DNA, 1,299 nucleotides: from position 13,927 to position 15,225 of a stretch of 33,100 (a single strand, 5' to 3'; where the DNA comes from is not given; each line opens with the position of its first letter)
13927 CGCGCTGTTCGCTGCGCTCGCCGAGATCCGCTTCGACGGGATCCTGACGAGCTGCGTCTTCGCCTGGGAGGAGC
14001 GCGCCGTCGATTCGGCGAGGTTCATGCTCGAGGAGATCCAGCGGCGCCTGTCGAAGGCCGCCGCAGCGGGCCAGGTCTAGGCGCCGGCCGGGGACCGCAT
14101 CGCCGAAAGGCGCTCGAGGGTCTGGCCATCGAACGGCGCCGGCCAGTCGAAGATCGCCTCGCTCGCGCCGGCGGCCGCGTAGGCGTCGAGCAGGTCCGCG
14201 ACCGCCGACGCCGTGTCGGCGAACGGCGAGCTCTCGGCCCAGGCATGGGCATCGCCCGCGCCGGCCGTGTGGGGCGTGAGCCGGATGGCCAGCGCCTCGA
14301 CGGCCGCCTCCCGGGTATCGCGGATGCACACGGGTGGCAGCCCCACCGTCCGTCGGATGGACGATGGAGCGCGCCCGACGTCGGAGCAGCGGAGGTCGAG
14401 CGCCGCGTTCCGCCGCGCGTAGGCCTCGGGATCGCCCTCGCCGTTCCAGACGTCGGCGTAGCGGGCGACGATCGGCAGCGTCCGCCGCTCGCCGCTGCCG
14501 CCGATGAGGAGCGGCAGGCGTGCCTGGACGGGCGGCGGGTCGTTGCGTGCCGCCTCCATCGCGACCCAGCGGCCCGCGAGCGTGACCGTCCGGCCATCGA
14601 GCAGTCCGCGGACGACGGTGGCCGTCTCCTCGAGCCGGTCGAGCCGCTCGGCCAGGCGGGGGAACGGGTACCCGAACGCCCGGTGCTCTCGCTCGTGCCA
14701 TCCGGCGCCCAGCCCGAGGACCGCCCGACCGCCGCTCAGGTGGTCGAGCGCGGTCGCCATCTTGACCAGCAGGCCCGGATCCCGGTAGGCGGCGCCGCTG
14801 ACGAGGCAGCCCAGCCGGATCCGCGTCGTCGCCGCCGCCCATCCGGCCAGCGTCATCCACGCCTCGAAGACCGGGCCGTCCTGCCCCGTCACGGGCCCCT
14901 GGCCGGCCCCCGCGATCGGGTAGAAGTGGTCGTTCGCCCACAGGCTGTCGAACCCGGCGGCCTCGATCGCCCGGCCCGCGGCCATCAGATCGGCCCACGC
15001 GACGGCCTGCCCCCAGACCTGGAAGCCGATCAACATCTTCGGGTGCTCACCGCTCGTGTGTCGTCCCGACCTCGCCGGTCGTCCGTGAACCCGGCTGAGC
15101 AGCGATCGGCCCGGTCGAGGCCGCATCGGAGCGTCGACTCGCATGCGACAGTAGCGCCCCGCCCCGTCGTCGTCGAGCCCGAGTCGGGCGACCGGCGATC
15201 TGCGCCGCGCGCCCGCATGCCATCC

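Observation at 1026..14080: LacI-associated catabolic locus combining moc/iol-like enzymes, an inosose-type aminotransferase and a polyamine-type ABC importer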

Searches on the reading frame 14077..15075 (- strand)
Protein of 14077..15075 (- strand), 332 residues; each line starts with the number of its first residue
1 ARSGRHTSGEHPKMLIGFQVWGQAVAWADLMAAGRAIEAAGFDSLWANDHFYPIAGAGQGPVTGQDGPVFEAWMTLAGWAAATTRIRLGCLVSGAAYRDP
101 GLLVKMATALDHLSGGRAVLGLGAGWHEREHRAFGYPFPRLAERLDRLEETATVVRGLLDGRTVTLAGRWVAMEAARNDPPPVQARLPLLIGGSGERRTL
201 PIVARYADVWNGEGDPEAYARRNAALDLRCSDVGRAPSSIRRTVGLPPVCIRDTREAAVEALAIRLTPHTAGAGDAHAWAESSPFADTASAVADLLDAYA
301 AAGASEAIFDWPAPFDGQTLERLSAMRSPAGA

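Call 15: search_protein_families(library=pfam, proteins=[window:14077-15075:-], max_evalue=0.001)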
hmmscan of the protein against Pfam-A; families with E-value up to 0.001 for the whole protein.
window:14077-15075:- (332 aa): 1 family
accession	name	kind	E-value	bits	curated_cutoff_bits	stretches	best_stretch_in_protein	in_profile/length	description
PF00296.26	Bac_luciferase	-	2.1e-43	149.3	27.9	1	24-307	17-282/314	Luciferase-like monooxygenase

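Call 45: search_protein_families(library=ncbifam, proteins=[window:14077-15075:-], max_evalue=0.00001)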
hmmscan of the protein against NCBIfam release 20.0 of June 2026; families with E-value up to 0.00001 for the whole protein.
window:14077-15075:- (332 aa): 27 families (the best 25 are shown)
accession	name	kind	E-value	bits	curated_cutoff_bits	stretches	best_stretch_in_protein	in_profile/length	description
TIGR03560.1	F420_Rv1855c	subfamily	1.3e-71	241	231.4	1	24-244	10-226/227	TIGR03560 family F420-dependent LLM class oxidoreductase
TIGR03856.1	F420_MSMEG_2906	subfamily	3.3e-57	193.9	243.7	1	16-248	3-212/249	LLM class F420-dependent oxidoreductase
TIGR03619.1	F420_Rv2161c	subfamily_domain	2.2e-43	148.6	166.9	1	32-310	2-246/247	TIGR03619 family F420-dependent LLM class oxidoreductase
TIGR03621.1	F420_MSMEG_2516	subfamily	8.9e-34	116.9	213.15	1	26-209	12-172/295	TIGR03621 family F420-dependent LLM class oxidoreductase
TIGR03557.1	F420_G6P_family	subfamily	5.8e-21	74.9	210.4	1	16-275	1-239/316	TIGR03557 family F420-dependent LLM class oxidoreductase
TIGR03571.1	lucif_BA3436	subfamily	3.1e-20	72.6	303.9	1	35-199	38-194/304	TIGR03571 family LLM class oxidoreductase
TIGR04465.1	ArgArg_F420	equivalog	6.1e-19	68.3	470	1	23-280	55-298/364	F420-dependent hydroxymycolic acid dehydrogenase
NF002619.0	PRK02271.1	equivalog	1.4e-16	60.7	276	1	71-266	41-230/329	5,10-methylenetetrahydromethanopterin reductase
TIGR03885.1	flavin_revert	hypoth_equivalog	6.1e-16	58.5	398.7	1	25-208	10-180/315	TIGR03885 family FMN-dependent LLM class oxidoreductase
TIGR04021.1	LLM_DMSO2_sfnG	equivalog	6.1e-15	55.4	382.95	1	70-263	61-250/350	dimethylsulfone monooxygenase SfnG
TIGR03565.1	alk_sulf_monoox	equivalog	8.4e-15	54.6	518.2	1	71-260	54-238/346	FMNH2-dependent alkanesulfonate monooxygenase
TIGR03612.1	RutA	equivalog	9.6e-15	54.9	498.3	1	70-240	65-238/355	pyrimidine utilization protein A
TIGR03555.1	F420_mer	equivalog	1.5e-14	54.1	348.7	1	72-240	40-204/325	5,10-methylenetetrahydromethanopterin reductase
TIGR03860.1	FMN_nitrolo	subfamily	2e-14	53.3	279.7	1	32-160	33-161/422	NtaA/DmoA family FMN-dependent monooxygenase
NF001939.1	PRK00719.1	subfamily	4.9e-14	51.9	510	1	71-261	54-239/373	alkanesulfonate monooxygenase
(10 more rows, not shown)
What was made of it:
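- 14077..15075 (-): G12: F420-dependent LLM oxidoreductase, a possible accessory member. TIGR03560 scores 241 against 231.4 (call 45).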
